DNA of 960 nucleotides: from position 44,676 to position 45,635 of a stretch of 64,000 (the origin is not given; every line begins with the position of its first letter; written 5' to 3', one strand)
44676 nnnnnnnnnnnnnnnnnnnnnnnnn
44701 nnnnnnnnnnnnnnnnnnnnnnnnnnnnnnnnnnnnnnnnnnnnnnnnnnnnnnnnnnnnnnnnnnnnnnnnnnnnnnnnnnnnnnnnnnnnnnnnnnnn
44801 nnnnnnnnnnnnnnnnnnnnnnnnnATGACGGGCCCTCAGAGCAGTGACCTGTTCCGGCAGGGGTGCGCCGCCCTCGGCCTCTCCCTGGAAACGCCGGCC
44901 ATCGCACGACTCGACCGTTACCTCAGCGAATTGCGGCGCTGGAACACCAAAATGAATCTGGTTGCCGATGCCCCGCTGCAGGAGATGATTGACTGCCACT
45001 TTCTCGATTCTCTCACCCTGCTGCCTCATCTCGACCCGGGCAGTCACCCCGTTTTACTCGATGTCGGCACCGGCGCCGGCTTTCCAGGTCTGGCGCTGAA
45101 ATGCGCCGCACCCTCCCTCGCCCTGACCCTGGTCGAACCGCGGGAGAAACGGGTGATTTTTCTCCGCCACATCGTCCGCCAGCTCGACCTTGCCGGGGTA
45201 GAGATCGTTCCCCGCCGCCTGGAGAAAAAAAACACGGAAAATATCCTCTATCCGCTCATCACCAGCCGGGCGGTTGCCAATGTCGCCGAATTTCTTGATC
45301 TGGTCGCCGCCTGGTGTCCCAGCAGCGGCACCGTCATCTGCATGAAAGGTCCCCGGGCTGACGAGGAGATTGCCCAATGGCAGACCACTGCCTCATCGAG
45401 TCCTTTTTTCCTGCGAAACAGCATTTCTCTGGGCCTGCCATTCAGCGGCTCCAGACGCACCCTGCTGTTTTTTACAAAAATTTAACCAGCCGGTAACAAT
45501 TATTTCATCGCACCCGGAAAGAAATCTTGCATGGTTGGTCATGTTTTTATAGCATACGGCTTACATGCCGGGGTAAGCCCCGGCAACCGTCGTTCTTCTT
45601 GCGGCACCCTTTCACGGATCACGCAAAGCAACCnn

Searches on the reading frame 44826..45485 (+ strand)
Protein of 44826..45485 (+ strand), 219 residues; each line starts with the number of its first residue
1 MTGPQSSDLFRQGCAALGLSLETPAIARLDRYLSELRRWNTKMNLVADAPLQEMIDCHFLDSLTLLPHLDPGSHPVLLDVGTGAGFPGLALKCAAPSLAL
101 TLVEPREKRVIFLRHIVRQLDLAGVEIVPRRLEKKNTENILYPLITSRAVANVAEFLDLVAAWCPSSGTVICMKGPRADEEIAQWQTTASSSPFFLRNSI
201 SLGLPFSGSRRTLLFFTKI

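Call 4: search_protein_families(library=pfam, proteins=[window:44826-45485:+], max_evalue=0.01)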
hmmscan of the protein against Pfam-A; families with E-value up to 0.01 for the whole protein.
window:44826-45485:+ (219 aa): 2 families
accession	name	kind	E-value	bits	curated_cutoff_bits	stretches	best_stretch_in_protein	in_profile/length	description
PF02527.21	GidB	-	1.4e-42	145.5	27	1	27-192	3-166/184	rRNA small subunit methyltransferase G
PF05175.20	MTS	-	0.0023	18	23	1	63-133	21-91/170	Methyltransferase small domain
